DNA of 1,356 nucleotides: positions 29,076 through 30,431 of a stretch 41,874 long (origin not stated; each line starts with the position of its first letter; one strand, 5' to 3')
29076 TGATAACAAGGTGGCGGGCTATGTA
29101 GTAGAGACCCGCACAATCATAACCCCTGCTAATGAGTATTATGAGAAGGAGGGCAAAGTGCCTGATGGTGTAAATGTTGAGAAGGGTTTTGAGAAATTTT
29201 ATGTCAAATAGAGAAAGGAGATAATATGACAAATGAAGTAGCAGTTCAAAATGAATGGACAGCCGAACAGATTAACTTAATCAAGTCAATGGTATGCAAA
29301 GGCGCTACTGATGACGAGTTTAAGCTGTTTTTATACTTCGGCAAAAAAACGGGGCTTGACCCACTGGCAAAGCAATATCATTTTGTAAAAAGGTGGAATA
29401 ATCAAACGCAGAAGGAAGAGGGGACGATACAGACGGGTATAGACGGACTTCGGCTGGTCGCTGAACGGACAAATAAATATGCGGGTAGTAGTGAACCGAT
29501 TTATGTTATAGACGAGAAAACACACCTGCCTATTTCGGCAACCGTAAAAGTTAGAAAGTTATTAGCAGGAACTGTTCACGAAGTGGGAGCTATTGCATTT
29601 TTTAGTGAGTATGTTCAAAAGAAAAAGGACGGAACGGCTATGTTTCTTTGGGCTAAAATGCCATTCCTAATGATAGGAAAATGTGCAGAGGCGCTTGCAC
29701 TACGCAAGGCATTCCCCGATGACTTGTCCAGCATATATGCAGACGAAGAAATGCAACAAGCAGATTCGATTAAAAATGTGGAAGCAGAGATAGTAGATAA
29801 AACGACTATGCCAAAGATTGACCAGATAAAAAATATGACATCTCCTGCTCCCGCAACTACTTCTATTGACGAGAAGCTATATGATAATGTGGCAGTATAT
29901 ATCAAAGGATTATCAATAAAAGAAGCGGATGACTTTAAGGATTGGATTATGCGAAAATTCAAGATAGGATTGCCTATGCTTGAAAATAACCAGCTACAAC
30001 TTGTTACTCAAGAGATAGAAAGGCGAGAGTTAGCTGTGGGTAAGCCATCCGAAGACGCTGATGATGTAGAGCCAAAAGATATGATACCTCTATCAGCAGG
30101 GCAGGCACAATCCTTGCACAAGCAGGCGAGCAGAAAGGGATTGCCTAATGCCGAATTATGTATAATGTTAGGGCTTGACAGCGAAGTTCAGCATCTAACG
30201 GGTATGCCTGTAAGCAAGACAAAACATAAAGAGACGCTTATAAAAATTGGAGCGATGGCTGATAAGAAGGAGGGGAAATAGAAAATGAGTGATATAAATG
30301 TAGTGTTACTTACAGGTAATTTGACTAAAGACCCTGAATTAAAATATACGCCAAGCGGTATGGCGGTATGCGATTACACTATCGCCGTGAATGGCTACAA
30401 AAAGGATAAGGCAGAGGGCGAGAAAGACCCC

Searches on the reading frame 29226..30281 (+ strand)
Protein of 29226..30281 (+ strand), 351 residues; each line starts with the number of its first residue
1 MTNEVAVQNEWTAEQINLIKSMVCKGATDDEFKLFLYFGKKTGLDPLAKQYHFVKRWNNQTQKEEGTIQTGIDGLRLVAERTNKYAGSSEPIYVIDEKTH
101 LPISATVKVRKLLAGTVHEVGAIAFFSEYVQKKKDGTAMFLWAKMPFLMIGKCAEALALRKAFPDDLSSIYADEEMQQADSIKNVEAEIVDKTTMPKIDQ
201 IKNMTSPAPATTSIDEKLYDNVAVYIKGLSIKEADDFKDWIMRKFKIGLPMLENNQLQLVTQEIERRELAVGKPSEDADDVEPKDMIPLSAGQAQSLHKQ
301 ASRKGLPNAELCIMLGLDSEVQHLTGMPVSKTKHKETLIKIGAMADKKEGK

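Call 9: search_protein_families(library=pfam, proteins=[window:29226-30281:+], max_evalue=0.01)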
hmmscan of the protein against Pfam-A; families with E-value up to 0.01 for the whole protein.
window:29226-30281:+ (351 aa): 1 family
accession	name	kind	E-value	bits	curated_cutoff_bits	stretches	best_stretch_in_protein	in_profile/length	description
PF03837.19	RecT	-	2e-26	93.2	24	1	10-185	2-196/198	RecT family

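Call 20: find_related_loci(query=window:29226-30281:+, collection=viral_contigs, flank=10000)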
Query window:29226-30281:+ (351 aa) in viral_contigs; peptide patterns used: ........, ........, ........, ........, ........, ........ (x = any residue, [..] = any of these).
6 stretches matched a pattern, but none encodes a relative of the query by tblastn (E <= 1e-3).

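Call 32: find_homologous_proteins(query=window:29226-30281:+)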
Query window:29226-30281:+ (351 aa): 2540 proteins with E <= 0.001 among 5758 candidates; the best 120 are listed.
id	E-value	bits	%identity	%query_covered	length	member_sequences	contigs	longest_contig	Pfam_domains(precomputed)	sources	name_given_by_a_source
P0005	5.5e-228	774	99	100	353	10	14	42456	PF03837.20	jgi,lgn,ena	-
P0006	3.4e-59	219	54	58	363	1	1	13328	PF03837.20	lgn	-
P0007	9.3e-59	218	55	56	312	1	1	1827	PF03837.20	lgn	-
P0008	7.2e-58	215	59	50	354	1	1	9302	PF03837.20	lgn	-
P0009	1.2e-57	214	56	56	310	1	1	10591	PF03837.20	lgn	-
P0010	2.5e-57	213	53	59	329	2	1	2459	PF03837.20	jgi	-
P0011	1.6e-56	210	54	55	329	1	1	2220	PF03837.20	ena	-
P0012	1.8e-55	207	57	51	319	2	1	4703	PF03837.20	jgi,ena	jgi:phage recombination protein Bet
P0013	6.9e-55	205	55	54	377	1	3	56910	PF03837.20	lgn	-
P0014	9.1e-55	205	52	58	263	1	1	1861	PF03837.20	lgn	-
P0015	1.0e-54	204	53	55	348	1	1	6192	PF03837.20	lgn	-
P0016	1.3e-54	204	54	56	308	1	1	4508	PF03837.20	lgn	-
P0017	2.0e-54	203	54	56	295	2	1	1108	PF03837.20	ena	-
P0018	2.0e-54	203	55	55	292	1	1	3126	PF03837.20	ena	-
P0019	2.9e-54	203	47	68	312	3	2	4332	PF03837.20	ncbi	-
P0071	1.3e-49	188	40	76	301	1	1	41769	PF03837.20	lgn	-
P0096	1.7e-48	184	54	51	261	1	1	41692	PF03837.20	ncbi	-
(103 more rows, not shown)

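Call 33: find_encoding_contigs(protein=P0005, flank=10000, max_places=10)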
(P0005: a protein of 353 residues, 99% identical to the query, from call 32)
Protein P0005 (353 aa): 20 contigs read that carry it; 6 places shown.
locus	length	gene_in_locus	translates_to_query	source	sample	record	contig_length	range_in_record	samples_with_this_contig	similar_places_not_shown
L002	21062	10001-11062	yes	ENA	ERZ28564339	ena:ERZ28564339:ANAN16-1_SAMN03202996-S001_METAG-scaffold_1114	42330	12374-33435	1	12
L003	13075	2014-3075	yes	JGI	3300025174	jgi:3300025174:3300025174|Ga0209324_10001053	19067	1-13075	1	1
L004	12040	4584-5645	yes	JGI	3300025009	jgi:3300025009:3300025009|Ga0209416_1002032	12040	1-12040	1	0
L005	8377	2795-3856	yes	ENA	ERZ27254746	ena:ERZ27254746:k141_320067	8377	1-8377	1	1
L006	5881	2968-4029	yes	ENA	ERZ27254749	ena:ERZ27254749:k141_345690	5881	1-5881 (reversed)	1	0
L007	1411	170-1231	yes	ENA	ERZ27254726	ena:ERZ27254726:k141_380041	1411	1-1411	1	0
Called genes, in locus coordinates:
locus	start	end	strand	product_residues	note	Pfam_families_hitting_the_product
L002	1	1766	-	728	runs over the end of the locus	PF23899:SU10_portal, PF16510:P22_portal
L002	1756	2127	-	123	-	-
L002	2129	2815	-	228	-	-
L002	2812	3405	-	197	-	PF03237:Terminase_6N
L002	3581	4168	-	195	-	-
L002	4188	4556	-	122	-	-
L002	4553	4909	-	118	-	-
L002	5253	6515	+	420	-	PF13148:DUF3987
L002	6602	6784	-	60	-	-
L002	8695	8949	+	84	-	-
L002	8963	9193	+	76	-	-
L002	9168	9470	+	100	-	-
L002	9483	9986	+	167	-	PF07352:Phage_Mu_Gam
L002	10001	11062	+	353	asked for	PF03837:RecT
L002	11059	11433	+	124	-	PF00436:SSB, PF22657:SSB_1 (weak)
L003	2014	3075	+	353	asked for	PF03837:RecT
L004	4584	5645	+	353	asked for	PF03837:RecT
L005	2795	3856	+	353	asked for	PF03837:RecT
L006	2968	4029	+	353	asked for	PF03837:RecT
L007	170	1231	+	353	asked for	PF03837:RecT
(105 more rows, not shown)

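Call 34: list_cluster_members(proteins=[P0005])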
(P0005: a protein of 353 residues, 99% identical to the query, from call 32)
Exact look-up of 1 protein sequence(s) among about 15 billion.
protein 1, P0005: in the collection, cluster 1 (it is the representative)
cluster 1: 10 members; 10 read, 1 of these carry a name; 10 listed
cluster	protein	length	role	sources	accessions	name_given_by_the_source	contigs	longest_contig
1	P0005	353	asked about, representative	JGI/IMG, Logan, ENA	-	-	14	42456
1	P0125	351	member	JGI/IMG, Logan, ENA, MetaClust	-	\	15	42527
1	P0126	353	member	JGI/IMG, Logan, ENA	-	-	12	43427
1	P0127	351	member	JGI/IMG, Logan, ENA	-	-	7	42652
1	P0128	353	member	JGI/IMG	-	-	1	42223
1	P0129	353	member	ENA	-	-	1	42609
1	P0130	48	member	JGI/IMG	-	-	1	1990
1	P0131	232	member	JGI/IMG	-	-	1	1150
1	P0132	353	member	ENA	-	-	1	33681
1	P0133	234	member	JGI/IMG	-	-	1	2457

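Call 37: find_encoding_contigs(protein=P0071, flank=10000, max_places=2)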
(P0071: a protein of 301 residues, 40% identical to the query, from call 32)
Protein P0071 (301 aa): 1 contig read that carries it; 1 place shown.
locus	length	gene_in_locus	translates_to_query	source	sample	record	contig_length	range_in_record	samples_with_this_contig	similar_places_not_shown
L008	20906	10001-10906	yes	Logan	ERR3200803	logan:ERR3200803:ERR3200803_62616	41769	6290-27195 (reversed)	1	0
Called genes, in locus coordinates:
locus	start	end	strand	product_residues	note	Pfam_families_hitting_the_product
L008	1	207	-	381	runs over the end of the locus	-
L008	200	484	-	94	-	-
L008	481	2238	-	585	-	PF23899:SU10_portal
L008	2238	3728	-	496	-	-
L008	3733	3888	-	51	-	-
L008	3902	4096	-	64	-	-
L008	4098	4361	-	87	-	-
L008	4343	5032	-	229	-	-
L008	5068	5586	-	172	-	PF13936:HTH_38 (weak), PF13384:HTH_23 (weak)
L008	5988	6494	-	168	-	PF01844:HNH (weak), PF14279:HNH_5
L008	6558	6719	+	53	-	-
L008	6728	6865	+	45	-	-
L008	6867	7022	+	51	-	-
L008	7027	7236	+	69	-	-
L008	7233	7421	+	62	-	-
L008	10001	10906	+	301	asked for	PF03837:RecT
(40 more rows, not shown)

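Call 38: find_encoding_contigs(protein=P0096, flank=10000, max_places=2)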
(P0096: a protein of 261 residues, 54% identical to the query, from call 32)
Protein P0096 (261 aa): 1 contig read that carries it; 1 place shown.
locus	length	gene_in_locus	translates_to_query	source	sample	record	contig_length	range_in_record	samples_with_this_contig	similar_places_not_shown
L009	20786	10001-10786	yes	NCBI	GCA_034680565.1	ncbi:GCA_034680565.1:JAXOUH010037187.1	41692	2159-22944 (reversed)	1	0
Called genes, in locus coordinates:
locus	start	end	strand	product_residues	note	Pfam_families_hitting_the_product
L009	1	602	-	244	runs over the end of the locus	-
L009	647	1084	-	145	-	-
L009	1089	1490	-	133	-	-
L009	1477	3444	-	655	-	-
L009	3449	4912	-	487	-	PF04466:Terminase_3 (faint)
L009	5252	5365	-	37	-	-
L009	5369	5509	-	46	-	-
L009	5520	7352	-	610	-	PF00118:Cpn60_TCP1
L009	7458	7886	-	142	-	-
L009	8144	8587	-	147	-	-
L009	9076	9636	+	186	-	-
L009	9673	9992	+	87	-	PF01726:LexA_DNA_bind (weak), PF13545:HTH_Crp_2 (weak), PF12802:MarR_2, PF01325:Fe_dep_repress (weak), PF00392:GntR (weak), PF13412:HTH_24 (weak)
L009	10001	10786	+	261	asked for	PF03837:RecT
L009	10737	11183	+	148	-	-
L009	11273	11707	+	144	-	-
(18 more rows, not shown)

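Call 59: find_encoding_contigs(protein=P0126, flank=5000, max_places=10)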
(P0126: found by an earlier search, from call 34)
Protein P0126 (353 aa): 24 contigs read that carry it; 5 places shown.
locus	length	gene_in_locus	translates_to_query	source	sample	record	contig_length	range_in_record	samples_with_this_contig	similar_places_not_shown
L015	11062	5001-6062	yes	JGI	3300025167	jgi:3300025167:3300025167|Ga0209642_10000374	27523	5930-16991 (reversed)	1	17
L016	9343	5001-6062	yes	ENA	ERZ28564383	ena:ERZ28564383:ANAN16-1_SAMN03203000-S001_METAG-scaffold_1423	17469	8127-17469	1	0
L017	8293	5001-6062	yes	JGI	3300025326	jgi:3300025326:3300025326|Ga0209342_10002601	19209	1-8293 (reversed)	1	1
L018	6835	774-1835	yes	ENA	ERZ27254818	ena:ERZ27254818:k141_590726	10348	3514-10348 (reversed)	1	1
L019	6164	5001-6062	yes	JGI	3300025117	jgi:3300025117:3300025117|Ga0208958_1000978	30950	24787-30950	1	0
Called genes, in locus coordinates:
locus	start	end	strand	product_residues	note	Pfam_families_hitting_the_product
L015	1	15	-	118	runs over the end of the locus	-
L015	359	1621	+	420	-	PF13148:DUF3987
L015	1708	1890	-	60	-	-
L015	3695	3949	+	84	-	-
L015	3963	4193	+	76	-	-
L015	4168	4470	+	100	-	-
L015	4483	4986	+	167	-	PF07352:Phage_Mu_Gam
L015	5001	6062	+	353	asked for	PF03837:RecT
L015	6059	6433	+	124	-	PF00436:SSB, PF22657:SSB_1 (weak)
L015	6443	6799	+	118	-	-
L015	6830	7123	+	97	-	-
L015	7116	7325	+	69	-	-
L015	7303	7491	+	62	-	-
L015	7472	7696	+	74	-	-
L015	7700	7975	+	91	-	-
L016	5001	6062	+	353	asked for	PF03837:RecT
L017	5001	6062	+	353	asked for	PF03837:RecT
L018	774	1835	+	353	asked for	PF03837:RecT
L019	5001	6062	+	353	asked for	PF03837:RecT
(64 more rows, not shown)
